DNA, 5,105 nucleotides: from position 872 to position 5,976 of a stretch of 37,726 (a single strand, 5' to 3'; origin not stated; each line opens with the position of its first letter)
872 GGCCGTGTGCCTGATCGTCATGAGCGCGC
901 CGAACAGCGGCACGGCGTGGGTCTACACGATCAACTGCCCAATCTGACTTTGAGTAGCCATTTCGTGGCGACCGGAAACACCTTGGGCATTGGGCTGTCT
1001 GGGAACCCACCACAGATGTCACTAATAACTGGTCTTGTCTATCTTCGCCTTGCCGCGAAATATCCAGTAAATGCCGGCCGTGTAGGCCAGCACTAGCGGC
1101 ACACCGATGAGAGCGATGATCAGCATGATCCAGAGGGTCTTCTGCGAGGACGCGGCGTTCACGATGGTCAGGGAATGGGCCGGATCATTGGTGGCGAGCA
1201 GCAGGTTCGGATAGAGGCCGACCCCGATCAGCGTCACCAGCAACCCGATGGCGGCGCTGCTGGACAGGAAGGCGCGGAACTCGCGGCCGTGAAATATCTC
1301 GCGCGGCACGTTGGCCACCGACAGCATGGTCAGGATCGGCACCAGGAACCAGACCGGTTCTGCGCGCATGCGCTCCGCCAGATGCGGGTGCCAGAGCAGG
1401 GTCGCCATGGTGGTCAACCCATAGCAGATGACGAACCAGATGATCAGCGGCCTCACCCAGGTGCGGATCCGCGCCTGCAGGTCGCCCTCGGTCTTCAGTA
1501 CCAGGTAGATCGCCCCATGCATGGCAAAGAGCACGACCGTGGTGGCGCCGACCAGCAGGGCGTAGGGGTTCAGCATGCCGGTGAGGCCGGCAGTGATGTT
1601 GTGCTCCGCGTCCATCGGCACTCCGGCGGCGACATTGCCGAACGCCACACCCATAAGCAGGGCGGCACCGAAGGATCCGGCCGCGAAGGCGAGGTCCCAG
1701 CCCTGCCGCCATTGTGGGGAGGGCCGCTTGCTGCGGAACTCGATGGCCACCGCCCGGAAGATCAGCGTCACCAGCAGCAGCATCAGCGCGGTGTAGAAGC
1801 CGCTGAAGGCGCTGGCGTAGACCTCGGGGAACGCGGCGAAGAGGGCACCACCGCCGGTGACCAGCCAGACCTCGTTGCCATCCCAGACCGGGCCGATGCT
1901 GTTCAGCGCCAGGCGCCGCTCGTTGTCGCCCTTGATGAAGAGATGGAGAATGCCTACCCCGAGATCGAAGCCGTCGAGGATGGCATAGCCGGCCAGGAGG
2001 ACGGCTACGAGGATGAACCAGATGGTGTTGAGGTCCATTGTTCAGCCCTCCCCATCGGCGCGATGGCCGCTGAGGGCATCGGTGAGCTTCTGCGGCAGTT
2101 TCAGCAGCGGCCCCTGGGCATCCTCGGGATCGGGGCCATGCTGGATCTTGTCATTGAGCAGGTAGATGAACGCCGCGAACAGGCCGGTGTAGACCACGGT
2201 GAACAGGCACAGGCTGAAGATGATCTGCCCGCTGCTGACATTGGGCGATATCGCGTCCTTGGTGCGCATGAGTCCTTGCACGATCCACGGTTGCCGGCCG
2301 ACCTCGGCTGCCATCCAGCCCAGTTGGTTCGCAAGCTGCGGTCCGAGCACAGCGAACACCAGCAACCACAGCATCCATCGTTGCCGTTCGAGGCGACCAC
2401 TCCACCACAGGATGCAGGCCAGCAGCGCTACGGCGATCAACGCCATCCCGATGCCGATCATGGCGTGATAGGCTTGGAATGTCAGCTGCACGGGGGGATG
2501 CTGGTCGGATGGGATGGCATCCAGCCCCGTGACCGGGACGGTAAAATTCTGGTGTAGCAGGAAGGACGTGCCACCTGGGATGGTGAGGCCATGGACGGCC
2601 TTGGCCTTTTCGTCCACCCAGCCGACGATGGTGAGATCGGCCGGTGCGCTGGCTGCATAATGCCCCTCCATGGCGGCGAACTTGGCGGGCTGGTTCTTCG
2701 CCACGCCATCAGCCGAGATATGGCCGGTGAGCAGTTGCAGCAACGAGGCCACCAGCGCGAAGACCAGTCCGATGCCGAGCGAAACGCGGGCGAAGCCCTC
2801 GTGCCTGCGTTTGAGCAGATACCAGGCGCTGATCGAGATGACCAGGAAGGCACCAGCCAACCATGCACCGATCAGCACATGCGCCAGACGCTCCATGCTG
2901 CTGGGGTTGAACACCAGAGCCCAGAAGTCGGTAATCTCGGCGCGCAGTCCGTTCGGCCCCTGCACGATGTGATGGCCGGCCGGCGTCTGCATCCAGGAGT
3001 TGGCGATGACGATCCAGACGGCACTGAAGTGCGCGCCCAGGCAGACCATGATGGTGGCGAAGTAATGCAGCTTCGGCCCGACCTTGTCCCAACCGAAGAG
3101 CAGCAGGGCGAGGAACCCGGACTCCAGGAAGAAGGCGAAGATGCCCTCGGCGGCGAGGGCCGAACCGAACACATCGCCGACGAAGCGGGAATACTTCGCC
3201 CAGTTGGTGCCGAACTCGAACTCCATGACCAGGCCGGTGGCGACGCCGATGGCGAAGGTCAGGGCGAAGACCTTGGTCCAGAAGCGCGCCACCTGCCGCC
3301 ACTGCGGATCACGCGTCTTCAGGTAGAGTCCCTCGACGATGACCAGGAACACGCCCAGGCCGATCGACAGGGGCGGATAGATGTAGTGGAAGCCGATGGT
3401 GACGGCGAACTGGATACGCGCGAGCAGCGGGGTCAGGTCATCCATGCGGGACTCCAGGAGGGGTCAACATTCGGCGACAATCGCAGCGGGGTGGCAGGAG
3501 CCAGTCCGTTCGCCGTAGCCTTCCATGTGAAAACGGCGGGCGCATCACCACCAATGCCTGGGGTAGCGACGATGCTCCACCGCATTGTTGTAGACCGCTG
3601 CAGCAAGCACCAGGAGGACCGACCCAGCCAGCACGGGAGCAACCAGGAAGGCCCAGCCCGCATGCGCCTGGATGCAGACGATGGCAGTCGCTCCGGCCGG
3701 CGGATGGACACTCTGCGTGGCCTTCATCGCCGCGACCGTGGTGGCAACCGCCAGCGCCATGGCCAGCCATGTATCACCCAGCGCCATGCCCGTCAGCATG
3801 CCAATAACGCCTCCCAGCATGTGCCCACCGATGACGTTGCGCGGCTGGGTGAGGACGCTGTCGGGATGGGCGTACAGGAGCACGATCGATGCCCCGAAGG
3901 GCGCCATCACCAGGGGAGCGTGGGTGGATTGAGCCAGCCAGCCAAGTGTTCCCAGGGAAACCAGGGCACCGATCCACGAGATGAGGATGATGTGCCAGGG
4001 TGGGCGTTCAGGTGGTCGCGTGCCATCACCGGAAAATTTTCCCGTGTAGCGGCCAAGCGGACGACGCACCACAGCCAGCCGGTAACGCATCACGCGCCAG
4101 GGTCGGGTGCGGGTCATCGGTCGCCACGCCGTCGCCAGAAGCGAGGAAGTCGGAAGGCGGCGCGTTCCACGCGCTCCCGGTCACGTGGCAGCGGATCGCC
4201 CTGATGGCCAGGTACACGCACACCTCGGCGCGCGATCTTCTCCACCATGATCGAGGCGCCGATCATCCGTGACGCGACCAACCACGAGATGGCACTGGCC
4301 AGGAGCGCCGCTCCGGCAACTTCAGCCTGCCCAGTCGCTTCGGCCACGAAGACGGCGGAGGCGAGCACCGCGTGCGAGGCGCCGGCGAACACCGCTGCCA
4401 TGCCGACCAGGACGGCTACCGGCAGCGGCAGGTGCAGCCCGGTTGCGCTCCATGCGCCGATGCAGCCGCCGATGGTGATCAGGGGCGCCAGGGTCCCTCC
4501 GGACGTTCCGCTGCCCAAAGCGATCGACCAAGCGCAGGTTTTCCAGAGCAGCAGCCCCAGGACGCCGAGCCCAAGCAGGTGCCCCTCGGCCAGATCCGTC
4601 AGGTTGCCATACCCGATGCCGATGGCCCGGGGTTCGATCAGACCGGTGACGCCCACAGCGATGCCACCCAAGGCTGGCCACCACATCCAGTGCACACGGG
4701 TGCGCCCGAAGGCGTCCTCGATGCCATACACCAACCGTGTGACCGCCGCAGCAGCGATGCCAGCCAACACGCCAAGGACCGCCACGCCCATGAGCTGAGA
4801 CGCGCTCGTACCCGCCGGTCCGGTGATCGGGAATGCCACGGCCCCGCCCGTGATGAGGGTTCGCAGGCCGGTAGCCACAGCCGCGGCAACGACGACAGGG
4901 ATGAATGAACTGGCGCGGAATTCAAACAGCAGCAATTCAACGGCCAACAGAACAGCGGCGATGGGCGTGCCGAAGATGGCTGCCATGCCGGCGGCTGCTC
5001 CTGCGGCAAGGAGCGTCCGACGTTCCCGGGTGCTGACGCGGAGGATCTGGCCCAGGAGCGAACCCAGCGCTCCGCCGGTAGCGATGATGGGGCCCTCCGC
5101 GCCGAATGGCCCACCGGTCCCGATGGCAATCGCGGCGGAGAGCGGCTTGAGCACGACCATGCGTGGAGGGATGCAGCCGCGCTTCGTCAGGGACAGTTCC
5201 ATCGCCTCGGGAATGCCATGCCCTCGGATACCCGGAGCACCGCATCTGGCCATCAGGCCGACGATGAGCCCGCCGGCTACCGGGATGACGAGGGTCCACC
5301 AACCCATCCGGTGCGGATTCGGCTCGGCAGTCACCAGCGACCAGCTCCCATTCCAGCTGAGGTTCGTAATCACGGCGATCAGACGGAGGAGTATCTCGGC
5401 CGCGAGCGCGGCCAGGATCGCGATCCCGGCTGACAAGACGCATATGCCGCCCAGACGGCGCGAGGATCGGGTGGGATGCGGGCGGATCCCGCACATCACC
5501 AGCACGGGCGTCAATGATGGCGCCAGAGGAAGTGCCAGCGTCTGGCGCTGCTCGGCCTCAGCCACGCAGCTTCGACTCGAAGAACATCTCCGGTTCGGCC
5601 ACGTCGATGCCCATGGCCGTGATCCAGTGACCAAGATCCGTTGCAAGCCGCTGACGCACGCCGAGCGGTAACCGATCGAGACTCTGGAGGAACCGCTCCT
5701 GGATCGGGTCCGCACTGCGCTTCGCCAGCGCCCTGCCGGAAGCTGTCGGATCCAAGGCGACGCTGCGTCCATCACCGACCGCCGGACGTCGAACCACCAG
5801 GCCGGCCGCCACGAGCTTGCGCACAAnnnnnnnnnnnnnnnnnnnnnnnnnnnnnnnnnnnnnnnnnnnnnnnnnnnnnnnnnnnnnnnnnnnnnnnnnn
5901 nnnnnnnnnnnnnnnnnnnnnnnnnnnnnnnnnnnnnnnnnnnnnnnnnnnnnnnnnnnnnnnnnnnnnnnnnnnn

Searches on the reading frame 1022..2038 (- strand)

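Call 25: search_protein_families(library=pfam, proteins=[window:1022-2038:-], max_evalue=0.0001)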
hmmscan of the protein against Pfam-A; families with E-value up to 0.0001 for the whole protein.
window:1022-2038:- (338 aa): 1 family
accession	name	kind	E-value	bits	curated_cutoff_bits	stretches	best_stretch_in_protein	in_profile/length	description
PF02322.20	Cyt_bd_oxida_II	-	2e-105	352.9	35.6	1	3-327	1-302/302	Cytochrome bd terminal oxidase subunit II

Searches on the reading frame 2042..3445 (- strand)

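Call 25: search_protein_families(library=pfam, proteins=[window:2042-3445:-], max_evalue=0.0001)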
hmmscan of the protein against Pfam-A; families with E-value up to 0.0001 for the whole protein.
window:2042-3445:- (467 aa): 1 family
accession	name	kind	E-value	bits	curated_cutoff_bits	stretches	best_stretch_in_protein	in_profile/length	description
PF01654.22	Cyt_bd_oxida_I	-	3e-167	556.9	26.2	1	8-438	1-418/418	Cytochrome bd terminal oxidase subunit I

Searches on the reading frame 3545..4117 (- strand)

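Call 25: search_protein_families(library=pfam, proteins=[window:3545-4117:-], max_evalue=0.0001)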
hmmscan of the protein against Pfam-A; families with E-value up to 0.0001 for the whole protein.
window:3545-4117:- (190 aa): 1 family
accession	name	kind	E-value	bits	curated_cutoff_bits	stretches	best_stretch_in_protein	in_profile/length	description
PF04982.19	TM_HPP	-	2.6e-47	160.7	27.2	1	37-186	2-157/157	HPP, transmembrane region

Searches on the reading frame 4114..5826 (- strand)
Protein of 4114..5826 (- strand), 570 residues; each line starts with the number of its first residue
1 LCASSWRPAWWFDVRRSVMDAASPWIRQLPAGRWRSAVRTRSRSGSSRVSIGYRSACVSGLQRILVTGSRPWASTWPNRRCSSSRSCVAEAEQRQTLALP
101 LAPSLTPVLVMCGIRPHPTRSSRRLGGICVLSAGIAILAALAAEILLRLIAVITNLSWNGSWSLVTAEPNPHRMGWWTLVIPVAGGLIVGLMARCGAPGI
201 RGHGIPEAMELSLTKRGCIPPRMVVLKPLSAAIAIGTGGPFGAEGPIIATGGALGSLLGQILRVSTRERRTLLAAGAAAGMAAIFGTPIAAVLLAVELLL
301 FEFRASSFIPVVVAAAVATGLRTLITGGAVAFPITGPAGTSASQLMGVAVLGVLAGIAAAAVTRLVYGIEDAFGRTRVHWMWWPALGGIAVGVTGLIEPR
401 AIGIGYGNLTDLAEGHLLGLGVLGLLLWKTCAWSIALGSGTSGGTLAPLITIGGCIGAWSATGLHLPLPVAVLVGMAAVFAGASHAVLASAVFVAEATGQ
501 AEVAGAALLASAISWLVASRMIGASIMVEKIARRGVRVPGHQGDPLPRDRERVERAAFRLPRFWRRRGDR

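Call 25: search_protein_families(library=pfam, proteins=[window:4114-5826:-], max_evalue=0.0001)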
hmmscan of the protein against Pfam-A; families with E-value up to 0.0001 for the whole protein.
window:4114-5826:- (570 aa): 1 family
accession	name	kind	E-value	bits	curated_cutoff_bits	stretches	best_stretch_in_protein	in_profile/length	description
PF00654.25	Voltage_CLC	-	2.4e-70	237.9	24.8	1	185-518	1-345/346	Voltage gated chloride channel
